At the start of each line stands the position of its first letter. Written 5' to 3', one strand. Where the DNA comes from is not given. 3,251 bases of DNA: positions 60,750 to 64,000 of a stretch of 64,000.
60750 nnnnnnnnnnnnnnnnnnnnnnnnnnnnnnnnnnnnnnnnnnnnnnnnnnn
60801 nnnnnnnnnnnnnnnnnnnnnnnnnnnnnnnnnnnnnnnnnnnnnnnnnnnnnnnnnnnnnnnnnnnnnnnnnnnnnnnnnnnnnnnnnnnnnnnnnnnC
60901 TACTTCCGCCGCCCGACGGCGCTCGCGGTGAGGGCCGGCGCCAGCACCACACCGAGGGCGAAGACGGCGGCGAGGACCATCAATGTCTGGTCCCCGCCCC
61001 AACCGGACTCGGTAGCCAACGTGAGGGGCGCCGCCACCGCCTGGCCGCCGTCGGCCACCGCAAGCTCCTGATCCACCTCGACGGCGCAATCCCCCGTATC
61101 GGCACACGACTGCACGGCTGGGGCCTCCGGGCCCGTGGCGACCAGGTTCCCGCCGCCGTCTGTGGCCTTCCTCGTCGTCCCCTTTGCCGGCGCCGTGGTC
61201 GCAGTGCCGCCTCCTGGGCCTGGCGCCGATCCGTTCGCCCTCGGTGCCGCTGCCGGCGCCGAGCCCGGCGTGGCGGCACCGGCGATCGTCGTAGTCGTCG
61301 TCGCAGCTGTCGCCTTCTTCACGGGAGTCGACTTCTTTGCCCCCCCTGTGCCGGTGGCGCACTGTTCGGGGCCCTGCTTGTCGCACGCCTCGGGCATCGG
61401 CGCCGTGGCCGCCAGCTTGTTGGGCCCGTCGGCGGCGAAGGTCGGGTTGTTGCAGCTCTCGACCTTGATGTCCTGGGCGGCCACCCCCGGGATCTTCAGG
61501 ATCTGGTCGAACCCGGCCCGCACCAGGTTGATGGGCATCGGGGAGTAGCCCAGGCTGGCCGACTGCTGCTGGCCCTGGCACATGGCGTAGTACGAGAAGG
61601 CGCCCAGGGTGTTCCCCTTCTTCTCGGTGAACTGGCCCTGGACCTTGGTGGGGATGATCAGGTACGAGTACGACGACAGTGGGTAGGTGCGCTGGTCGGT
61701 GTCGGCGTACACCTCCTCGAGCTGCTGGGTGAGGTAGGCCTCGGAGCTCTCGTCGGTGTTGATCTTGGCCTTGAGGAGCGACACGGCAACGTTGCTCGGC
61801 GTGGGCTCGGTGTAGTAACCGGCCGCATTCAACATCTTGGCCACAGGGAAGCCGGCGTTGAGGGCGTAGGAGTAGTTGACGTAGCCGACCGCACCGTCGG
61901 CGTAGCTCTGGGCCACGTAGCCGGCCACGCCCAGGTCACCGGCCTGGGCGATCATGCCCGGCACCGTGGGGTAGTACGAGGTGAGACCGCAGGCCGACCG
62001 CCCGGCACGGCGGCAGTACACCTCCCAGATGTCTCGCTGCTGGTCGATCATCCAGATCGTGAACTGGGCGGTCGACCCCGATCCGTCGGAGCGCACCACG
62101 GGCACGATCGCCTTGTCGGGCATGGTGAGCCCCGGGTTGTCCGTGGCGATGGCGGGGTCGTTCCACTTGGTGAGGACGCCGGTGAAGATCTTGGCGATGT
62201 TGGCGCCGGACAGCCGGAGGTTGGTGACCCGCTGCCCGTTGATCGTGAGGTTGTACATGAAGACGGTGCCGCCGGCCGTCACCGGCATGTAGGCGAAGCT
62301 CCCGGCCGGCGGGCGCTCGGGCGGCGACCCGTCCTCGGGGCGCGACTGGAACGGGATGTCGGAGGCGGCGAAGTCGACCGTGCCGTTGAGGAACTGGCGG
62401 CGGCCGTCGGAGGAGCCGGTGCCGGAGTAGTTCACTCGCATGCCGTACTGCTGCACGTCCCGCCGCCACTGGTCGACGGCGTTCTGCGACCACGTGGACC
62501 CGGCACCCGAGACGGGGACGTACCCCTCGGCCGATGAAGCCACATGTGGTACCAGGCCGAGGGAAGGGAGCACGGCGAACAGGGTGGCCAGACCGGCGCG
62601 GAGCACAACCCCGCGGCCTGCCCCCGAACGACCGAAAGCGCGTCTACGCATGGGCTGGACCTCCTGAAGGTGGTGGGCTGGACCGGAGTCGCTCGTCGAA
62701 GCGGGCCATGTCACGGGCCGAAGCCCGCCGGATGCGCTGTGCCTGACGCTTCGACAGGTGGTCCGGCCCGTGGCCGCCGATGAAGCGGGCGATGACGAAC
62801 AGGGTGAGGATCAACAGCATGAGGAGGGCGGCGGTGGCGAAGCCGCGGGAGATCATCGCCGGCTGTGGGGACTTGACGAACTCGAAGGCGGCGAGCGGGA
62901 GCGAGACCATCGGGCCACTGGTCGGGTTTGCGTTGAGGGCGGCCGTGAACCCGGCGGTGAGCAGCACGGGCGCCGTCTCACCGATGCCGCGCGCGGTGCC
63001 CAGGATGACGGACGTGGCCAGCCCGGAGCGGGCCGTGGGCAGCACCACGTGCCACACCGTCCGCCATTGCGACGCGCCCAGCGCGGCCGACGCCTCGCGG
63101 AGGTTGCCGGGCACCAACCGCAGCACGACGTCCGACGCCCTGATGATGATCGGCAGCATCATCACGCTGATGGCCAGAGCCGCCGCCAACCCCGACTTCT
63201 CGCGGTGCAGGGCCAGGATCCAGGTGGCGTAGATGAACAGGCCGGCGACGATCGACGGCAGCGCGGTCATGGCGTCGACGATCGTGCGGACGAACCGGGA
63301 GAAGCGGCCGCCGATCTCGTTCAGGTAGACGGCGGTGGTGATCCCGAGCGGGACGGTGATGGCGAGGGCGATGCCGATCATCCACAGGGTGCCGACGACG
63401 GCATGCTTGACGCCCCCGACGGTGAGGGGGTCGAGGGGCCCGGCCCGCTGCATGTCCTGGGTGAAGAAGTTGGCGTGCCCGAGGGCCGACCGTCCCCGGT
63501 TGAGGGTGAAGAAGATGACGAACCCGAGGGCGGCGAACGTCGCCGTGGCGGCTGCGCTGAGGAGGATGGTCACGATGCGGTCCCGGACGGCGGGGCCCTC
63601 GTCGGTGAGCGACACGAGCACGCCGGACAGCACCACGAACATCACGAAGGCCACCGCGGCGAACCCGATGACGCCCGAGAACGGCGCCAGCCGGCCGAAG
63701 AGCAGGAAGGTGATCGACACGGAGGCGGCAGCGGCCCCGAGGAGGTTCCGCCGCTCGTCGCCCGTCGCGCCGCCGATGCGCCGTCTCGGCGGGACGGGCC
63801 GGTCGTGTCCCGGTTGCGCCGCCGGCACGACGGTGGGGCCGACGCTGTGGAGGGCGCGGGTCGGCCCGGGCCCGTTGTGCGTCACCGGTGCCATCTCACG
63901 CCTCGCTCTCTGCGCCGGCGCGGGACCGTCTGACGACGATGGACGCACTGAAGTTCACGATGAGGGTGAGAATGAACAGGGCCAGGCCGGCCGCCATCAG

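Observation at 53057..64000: Second, atypically organised Pst-like transporter entangled with surface-protein genes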

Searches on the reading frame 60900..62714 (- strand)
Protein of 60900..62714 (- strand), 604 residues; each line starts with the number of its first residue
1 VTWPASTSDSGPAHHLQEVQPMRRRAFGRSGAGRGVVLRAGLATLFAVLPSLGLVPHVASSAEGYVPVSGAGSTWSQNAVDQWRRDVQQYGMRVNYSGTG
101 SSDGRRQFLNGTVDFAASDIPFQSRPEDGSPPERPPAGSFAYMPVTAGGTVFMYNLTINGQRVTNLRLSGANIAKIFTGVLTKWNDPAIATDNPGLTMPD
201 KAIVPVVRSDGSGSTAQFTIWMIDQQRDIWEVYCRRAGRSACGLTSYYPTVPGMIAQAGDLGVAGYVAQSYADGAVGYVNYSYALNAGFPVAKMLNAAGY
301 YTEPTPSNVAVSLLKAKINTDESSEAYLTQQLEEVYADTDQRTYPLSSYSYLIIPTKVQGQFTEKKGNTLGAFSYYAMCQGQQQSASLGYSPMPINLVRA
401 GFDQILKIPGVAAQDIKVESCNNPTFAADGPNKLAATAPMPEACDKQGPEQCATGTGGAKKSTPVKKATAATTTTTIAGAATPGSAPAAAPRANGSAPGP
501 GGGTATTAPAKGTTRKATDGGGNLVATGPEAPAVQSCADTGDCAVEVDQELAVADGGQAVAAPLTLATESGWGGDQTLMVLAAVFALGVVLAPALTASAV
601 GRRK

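Call 5: search_protein_families(library=pfam, proteins=[window:60900-62714:-], max_evalue=0.01)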
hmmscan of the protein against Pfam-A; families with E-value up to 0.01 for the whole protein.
window:60900-62714:- (604 aa): 1 family
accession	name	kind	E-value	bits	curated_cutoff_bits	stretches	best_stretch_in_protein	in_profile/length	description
PF12849.12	PBP_like_2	-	7.2e-40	137.9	27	1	59-377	3-263/267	PBP superfamily domain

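Call 7: search_protein_families(library=ncbifam, proteins=[window:60900-62714:-], max_evalue=0.01)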
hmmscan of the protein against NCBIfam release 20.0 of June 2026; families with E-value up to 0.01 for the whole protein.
window:60900-62714:- (604 aa): 3 families
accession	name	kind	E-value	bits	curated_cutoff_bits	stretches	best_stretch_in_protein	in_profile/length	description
TIGR00975.1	3a0107s03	equivalog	8.7e-59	199.1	205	1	69-400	2-306/315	phosphate ABC transporter substrate-binding protein PstS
NF008171.0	PRK10918.1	equivalog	1.4e-38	132.8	339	1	38-398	4-326/346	phosphate ABC transporter substrate-binding protein PstS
TIGR02136.1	ptsS_2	subfamily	1e-12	47.9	206.6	1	67-310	40-245/295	phosphate ABC transporter substrate-binding protein PstS family protein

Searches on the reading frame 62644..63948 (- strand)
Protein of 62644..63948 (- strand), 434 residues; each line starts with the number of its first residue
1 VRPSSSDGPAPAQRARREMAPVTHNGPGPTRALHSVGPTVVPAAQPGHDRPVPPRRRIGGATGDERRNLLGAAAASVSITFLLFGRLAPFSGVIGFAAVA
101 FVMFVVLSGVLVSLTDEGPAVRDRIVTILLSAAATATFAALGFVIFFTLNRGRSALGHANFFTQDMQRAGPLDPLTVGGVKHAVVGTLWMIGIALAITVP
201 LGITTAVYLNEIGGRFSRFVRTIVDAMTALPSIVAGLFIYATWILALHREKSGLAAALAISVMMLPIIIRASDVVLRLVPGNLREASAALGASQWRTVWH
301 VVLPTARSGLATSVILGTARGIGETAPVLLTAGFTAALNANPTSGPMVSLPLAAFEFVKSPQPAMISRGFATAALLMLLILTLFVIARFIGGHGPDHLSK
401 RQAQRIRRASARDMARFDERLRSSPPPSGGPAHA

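Call 5: search_protein_families(library=pfam, proteins=[window:62644-63948:-], max_evalue=0.01)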
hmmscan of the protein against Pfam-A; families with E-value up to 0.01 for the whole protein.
window:62644-63948:- (434 aa): 1 family
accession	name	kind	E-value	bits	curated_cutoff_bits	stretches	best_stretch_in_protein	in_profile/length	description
PF00528.27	BPD_transp_1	-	1.3e-15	58.1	26.4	1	199-387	2-175/184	Binding-protein-dependent transport system inner membrane component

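Call 7: search_protein_families(library=ncbifam, proteins=[window:62644-63948:-], max_evalue=0.01)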
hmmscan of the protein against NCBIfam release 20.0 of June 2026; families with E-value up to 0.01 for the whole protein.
window:62644-63948:- (434 aa): 23 families
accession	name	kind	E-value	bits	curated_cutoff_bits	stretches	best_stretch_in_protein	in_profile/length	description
TIGR00974.1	3a0107s02c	equivalog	5.6e-64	215.9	193.45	1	124-390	2-266/272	phosphate ABC transporter permease PstA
NF008430.0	PRK11268.1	equivalog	5.7e-42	143.8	439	1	128-390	31-289/295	phosphate ABC transporter permease PstA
TIGR02138.1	phosphate_pstC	equivalog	1.6e-36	125.9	196.45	1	124-390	2-291/296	phosphate ABC transporter permease subunit PstC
NF008435.0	PRK11275.1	equivalog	2e-14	53.4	502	2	254-387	171-298/319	phosphate ABC transporter permease PstC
TIGR02141.1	modB_ABC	equivalog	6.4e-13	48.8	182.6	1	191-383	7-196/208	molybdate ABC transporter permease subunit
TIGR02139.1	permease_CysT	equivalog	1.8e-12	47.5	246.1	1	190-337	58-216/265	sulfate ABC transporter permease subunit CysT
TIGR01581.1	Mo_ABC_porter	hypoth_equivalog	3.9e-11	42.9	210.3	1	182-336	21-186/225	ABC transporter permease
TIGR00969.1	3a0106s02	subfamily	8.3e-11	41.8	240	1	180-335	59-225/272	sulfate ABC transporter permease subunit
TIGR02140.1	permease_CysW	equivalog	1.7e-10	40.8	329.1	1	180-388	45-253/261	sulfate ABC transporter permease subunit CysW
NF006939.0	PRK09421.1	equivalog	1.9e-10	40.5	262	1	183-377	11-209/230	molybdate ABC transporter permease subunit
NF038017.1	ABC_perm1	subfamily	3.8e-10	40.1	100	1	192-333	10-151/184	ABC transporter permease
NF008208.0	PRK10971.1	equivalog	3.5e-09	36.5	415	1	220-383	96-265/277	sulfate/thiosulfate ABC transporter permease CysT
NF008620.0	PRK11602.1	equivalog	1.3e-08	34.4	442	1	182-387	64-270/291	sulfate/thiosulfate ABC transporter permease CysW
TIGR03416.1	ABC_choXWV_perm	equivalog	2.1e-07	30.7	363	1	190-313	98-210/267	choline ABC transporter permease subunit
TIGR03255.1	PhnV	equivalog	5.1e-07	29.6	358.7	1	191-329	74-217/270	2-aminoethylphosphonate ABC transport system, membrane component PhnV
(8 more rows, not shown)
